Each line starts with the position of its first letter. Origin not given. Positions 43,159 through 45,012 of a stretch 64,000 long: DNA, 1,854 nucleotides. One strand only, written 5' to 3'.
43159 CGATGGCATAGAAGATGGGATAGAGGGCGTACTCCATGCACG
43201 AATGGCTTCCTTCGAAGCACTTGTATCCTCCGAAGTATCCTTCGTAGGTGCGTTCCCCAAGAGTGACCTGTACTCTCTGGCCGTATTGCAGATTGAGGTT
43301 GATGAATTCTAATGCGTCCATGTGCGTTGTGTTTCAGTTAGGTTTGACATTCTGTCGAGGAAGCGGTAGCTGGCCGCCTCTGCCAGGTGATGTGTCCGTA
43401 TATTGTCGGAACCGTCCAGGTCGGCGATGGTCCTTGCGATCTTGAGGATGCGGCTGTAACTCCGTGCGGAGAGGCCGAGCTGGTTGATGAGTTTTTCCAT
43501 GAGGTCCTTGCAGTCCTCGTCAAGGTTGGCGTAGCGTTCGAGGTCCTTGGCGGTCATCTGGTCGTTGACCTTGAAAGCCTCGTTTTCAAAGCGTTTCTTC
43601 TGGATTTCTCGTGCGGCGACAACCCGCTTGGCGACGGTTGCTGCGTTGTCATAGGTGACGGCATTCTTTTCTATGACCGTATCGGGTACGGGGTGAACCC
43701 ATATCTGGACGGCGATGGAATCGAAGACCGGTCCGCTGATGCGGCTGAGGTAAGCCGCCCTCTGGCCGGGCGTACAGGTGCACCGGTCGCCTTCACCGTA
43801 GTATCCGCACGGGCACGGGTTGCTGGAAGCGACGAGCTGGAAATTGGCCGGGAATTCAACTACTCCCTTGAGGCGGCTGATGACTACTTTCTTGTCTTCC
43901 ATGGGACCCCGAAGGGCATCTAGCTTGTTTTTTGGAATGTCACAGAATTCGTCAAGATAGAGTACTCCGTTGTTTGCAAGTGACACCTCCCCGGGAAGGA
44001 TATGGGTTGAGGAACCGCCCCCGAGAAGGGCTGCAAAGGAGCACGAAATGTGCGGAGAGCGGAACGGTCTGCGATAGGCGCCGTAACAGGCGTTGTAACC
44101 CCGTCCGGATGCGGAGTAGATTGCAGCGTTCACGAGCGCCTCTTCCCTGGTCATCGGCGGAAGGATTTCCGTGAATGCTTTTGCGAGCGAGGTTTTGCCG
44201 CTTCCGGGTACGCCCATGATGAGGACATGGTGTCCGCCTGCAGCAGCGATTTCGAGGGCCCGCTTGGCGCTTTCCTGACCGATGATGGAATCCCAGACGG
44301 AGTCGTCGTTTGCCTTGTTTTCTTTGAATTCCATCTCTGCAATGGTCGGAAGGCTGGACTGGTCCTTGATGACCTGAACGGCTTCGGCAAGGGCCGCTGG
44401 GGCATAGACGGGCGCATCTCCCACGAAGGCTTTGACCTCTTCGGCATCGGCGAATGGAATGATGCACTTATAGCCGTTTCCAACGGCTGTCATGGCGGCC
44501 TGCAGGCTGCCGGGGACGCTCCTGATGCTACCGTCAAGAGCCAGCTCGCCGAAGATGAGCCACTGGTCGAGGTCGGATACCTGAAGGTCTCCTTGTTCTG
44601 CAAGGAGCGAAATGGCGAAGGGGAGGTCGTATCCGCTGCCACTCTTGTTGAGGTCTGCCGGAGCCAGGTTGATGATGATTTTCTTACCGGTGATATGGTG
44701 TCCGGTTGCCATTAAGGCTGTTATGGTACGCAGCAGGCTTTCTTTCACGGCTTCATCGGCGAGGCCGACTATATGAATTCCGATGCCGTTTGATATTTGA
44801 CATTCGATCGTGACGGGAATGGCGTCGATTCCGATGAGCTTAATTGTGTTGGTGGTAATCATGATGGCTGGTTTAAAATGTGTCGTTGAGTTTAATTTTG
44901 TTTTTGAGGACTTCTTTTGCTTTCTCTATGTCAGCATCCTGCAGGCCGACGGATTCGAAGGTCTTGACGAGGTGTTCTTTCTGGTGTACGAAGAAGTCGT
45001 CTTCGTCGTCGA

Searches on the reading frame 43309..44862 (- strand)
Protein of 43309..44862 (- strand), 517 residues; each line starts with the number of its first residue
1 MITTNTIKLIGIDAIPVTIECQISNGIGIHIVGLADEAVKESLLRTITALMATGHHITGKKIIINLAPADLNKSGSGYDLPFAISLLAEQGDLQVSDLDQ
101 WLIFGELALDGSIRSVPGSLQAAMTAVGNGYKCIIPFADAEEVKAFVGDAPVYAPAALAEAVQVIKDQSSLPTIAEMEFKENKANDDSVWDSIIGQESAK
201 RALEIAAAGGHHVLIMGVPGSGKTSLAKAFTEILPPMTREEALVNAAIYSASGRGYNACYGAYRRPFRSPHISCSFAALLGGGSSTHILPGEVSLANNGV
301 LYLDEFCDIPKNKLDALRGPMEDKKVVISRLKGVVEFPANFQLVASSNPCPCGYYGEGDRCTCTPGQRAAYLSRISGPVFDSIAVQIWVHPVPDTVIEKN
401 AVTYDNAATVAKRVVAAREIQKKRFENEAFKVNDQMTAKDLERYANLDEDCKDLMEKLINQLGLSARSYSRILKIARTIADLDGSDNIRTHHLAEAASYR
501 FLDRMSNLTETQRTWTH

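Call 83: search_protein_families(library=pfam, proteins=[window:43309-44862:-], max_evalue=0.0001)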
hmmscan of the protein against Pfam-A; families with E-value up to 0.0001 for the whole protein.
window:43309-44862:- (517 aa): 6 families
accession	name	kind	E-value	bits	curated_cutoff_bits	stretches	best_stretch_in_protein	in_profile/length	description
PF01078.27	Mg_chelatase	-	2.8e-72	242.9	20.3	1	191-393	3-203/207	Magnesium chelatase, subunit ChlI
PF13541.12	ChlI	-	3.9e-32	111.1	27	1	19-137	1-119/121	Subunit ChlI of Mg-chelatase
PF13335.12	Mg_chelatase_C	-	2.1e-31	108.8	26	1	407-500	4-94/94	Magnesium chelatase, subunit ChlI C-terminal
PF07728.20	AAA_5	-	2e-08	34.8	22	1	212-351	1-125/139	AAA domain (dynein-related subfamily)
PF00493.29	MCM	-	1.4e-07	31.4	23.3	0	288-355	112-178/224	MCM P-loop domain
PF00158.32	Sigma54_activat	-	1.8e-05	25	20.2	0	290-348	86-142/168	Sigma-54 interaction domain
